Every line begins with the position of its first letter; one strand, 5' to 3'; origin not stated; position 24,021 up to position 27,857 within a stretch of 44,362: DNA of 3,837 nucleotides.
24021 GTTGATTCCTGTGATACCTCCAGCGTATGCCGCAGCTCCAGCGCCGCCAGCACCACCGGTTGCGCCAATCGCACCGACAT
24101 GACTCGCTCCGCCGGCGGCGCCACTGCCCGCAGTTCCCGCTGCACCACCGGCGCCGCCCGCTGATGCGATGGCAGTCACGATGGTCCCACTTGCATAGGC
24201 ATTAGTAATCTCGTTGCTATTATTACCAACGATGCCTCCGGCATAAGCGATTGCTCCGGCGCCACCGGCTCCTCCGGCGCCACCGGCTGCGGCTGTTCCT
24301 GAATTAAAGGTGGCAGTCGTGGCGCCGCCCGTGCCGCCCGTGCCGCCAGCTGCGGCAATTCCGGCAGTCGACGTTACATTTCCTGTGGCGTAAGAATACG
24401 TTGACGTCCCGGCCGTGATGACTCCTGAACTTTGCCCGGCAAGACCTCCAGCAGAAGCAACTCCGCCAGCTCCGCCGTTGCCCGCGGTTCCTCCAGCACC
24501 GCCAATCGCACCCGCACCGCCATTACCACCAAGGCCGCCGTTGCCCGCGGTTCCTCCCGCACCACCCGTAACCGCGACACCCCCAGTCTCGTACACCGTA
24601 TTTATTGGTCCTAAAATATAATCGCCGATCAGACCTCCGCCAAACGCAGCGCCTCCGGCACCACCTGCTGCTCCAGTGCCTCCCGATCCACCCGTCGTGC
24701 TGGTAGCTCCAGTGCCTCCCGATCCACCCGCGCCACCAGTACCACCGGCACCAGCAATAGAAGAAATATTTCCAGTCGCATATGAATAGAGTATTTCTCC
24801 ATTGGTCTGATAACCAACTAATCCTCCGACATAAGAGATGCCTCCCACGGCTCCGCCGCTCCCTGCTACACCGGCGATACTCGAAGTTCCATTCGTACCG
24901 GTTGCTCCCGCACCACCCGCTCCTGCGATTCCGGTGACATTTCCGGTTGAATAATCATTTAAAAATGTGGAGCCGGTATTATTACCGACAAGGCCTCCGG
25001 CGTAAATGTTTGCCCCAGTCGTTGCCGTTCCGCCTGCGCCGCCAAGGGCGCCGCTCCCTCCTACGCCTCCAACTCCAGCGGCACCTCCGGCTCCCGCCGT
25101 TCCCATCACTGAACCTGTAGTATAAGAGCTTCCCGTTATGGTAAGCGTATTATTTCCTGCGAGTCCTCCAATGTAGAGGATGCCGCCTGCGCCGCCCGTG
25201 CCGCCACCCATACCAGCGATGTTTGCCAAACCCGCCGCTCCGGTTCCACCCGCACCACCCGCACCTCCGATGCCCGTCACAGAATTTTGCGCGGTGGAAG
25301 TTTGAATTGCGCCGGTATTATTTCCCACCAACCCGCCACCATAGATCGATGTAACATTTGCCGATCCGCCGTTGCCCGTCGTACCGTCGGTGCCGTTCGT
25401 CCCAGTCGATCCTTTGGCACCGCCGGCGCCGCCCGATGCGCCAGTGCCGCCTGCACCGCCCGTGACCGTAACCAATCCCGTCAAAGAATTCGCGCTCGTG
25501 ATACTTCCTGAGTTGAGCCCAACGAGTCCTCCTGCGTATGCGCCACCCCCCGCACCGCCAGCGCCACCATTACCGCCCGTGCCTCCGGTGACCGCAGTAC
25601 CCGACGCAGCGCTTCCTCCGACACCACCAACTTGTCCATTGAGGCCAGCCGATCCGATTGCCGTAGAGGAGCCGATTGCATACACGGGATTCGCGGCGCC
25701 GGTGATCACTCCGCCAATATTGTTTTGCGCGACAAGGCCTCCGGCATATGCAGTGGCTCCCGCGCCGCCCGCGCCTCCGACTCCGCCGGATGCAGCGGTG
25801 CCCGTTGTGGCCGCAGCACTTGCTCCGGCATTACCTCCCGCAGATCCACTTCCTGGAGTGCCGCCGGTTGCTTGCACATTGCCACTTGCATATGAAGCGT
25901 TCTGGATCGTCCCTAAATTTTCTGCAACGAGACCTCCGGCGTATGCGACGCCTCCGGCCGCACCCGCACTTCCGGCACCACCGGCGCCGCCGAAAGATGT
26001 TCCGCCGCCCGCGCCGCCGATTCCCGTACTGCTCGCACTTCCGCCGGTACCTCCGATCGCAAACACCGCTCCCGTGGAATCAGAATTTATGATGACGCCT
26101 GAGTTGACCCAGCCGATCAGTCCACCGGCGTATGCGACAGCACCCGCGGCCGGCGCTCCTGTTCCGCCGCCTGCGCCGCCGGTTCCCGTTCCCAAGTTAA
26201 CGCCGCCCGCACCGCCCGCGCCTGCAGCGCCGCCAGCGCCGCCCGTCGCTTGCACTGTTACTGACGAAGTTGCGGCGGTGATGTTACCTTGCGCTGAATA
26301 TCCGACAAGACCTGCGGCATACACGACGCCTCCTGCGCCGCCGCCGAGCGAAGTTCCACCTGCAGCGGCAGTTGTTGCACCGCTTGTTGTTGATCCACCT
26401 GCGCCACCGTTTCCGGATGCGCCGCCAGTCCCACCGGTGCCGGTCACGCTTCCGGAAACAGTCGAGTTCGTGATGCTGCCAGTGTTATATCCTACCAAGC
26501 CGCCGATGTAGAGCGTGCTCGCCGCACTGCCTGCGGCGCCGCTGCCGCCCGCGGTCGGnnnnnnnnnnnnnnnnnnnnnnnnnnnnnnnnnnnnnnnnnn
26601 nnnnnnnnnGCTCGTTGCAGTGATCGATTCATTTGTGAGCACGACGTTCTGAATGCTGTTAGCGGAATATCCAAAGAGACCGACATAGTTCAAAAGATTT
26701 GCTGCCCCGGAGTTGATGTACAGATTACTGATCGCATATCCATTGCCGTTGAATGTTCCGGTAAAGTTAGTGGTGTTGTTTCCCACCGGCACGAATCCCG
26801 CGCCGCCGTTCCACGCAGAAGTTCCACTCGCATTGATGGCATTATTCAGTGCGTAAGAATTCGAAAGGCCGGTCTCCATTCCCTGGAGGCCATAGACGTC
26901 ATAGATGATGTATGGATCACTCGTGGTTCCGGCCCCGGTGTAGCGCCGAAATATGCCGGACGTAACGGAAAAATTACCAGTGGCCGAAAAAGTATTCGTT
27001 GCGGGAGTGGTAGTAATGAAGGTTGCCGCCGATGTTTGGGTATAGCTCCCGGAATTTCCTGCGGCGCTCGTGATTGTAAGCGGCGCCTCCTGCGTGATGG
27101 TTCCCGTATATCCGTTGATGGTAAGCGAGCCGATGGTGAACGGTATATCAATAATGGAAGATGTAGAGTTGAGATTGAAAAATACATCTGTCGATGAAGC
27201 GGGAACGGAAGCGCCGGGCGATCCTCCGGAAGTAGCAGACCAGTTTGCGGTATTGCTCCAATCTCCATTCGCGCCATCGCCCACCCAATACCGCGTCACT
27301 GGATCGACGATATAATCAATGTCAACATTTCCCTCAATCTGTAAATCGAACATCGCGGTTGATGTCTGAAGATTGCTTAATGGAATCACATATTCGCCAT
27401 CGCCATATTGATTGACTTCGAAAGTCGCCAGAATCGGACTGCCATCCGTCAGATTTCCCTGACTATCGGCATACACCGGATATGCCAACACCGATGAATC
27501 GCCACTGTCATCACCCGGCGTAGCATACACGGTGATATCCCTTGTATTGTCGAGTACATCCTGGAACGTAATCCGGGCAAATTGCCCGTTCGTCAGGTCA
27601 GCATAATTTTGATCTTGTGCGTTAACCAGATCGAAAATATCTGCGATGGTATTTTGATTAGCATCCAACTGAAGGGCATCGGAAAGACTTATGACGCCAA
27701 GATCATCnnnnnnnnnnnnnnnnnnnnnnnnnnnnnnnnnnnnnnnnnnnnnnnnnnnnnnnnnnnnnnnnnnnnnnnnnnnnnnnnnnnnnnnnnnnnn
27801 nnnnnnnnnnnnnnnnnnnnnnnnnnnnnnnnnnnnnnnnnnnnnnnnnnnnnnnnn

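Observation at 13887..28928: Three consecutive ORFs are one ~15-kb (~5,000-aa) surface-protein gene interrupted by two single-nucleotide frame breaks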

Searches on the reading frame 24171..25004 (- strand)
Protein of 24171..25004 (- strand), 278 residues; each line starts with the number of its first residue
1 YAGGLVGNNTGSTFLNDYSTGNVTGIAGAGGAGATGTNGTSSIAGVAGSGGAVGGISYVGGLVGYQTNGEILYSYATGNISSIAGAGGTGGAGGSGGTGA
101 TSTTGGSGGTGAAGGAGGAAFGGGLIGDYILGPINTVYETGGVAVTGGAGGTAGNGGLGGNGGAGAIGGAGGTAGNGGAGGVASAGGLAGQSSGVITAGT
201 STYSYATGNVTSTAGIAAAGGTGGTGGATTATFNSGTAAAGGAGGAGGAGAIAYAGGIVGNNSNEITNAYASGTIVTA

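Call 91: search_solved_structures(query=window:24171-25004:-, max_evalue=1, show_alignments=1)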
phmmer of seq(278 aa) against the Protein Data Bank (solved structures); distinct sequences matched with E-value up to 1: 6.
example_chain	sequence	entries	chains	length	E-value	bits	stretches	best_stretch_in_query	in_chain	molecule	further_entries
3v9j_A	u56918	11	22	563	0.34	13.5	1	6-39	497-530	Delta-1-pyrroline-5-carboxylate dehydrogenase, mitochondrial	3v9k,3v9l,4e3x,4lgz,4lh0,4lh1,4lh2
4oe5_A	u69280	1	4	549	0.54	12.8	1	6-39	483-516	Delta-1-pyrroline-5-carboxylate dehydrogenase, mitochondrial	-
3v9h_A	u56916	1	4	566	0.56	12.8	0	6-39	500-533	Delta-1-pyrroline-5-carboxylate dehydrogenase, mitochondrial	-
3v9g_A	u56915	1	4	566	0.56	12.8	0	6-39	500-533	Delta-1-pyrroline-5-carboxylate dehydrogenase, mitochondrial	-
3v9i_A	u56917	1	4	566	0.56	12.8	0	6-39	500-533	Delta-1-pyrroline-5-carboxylate dehydrogenase, mitochondrial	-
8rkq_A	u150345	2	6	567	0.56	12.8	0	6-39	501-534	Delta-1-pyrroline-5-carboxylate dehydrogenase, mitochondrial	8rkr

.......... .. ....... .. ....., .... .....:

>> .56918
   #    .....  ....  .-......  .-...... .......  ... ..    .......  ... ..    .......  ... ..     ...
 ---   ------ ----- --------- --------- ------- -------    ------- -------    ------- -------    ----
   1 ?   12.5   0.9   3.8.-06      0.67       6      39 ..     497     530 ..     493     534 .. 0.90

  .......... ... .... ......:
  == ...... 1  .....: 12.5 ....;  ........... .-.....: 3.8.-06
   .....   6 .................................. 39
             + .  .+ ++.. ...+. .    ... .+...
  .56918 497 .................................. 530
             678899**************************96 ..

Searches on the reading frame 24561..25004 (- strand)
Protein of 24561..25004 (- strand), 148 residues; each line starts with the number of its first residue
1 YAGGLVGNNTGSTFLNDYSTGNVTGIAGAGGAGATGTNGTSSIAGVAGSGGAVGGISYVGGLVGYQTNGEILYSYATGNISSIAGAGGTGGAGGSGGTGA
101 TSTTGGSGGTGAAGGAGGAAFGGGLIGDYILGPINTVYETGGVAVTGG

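Call 51: search_protein_families(library=pfam, proteins=[window:24561-25004:-], max_evalue=1)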
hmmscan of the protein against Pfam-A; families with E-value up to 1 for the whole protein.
seq(148 aa): 1 family
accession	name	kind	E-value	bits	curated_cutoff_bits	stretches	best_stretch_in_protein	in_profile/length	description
PF07581.17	Glug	-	1.3e-06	28.8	20.5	2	57-81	3-28/28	The GLUG motif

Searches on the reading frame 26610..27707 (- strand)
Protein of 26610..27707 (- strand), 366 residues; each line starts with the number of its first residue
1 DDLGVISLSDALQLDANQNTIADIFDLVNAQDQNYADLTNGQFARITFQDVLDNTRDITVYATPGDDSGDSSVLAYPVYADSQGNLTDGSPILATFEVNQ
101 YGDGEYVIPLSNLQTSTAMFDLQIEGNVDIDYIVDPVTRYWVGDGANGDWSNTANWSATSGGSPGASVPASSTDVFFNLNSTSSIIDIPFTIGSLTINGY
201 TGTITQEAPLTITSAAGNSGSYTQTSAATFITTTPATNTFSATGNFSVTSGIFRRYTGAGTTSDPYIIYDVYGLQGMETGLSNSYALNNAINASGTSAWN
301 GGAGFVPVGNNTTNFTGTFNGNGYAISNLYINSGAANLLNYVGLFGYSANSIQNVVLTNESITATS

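Call 51: search_protein_families(library=pfam, proteins=[window:26610-27707:-], max_evalue=1)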
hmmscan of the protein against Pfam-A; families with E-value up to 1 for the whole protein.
seq(366 aa): 0 families

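Call 66: predict_structure(alignment_id=A1)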
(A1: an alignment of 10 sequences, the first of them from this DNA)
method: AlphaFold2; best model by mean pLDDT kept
length: 366 residues; sequences in the alignment: 10
mean_pLDDT: 54.9   pTM: 0.44
mean pLDDT of the five models: 54.9, 54.9, 51.4, 50.3, 47.0
residues with pLDDT >= 90: 1; 70-90: 120; 50-70: 83; < 50: 162
segments of 3 or more residues with pLDDT < 50: 1-34, 215-219, 245-247, 249-366
pLDDT, mean of each block of 10 residues (from residue 1): 28 32 41 56 64 62 72 81 73 77 69 69 78 58 68 77 71 74 83 78 82 55 65 61 52 41 31 30 29 33 31 32 33 37 34 33 30
secondary structure, 60 per line:
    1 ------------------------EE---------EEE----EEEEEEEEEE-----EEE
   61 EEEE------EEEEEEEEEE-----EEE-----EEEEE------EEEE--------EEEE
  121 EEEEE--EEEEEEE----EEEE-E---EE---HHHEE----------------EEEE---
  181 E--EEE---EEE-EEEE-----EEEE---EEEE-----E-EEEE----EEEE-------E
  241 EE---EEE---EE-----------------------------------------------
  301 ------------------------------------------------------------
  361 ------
elements in order: E36-38 E43-52 E58-64 E71-80 E86-88 E94-98 E105-108 E117-125 E128-134 E139-142 E174-177 E184-186 E190-192 E194-197 E203-206 E210-213 E221-224 E229-232 E240-242 E246-248

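Call 70: fold_search(model_id=the predicted structure, library=pdb)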
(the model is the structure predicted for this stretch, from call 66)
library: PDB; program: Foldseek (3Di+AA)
matches with E <= 10: 1362; with E <= 0.001: 1
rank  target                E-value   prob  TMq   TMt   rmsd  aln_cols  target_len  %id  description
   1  1uxx_X                3.4e-04  1.00  0.19  0.50   4.3       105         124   13  CBM6ct from Clostridium thermocellum in complex with xylopentaose (released 2004-03-11)
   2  1o8p                  2.2e-03  1.00  0.19  0.48   4.5       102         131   18  Unbound structure of CsCBM6-3 from Clostridium stercorarium (released 2003-03-13)
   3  4dxt                  3.0e-03  1.00  0.22  0.37   5.2       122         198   15  Human SUN2 (AA 522-717) (released 2012-06-06)
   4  1gmm                  3.4e-03  1.00  0.19  0.49   4.7       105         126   15  Carbohydrate binding module CBM6 from xylanase U Clostridium thermocellum (released 2001-11-28)
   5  2cdp_C                3.4e-03  0.99  0.16  0.37   5.7       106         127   15  Structure of a CBM6 in complex with neoagarohexaose (released 2006-02-08)
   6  1o8s_A                4.7e-03  1.00  0.19  0.47   4.6       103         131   17  Structure of CsCBM6-3 from Clostridium stercorarium in complex with cellobiose (released 2003-03-13)
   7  7fcn_A                5.0e-03  0.99  0.17  0.46   5.5       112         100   11  Crystal strcture of PirA insecticidal protein from Photorhabdus akhurstii (released 2022-07-20)
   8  1pm4_A                5.3e-03  1.00  0.17  0.44   6.2       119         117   12  Crystal structure of Yersinia pseudotuberculosis-derived mitogen (YPM) (released 2004-01-27)
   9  2wys_A                6.5e-03  0.92  0.18  0.13  11.9       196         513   11  High resolution crystallographic structure of the Clostridium thermocellum N-terminal endo-1,4-beta-D-xylanase 10B (Xy (released 2010-08-25)
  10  2zey_A                6.9e-03  0.91  0.14  0.28   7.5       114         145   11  Family 16 carbohydrate binding module (released 2008-03-04)
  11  1uy2_A                7.7e-03  1.00  0.19  0.46   4.5       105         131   13  Binding sub-site dissection of a family 6 carbohydrate-binding module by X-ray crystallography and isothermal titratio (released 2004-06-18)
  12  1uy1                  7.7e-03  1.00  0.19  0.46   4.5       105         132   13  Binding sub-site dissection of a family 6 carbohydrate-binding module by X-ray crystallography and isothermal titration  (released 2004-06-18)
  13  4d8m                  7.7e-03  0.99  0.19  0.13   5.1       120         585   17  Crystal structure of Bacillus thuringiensis Cry5B nematocidal toxin (released 2012-12-19)
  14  2zey_B                7.7e-03  0.85  0.14  0.27   7.6       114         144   10  Family 16 carbohydrate binding module (released 2008-03-04)
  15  8tar_L                8.1e-03  1.00  0.20  0.36   4.5       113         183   16  APC/C-CDH1-UBE2C-Ubiquitin-CyclinB-NTD (released 2023-09-27)
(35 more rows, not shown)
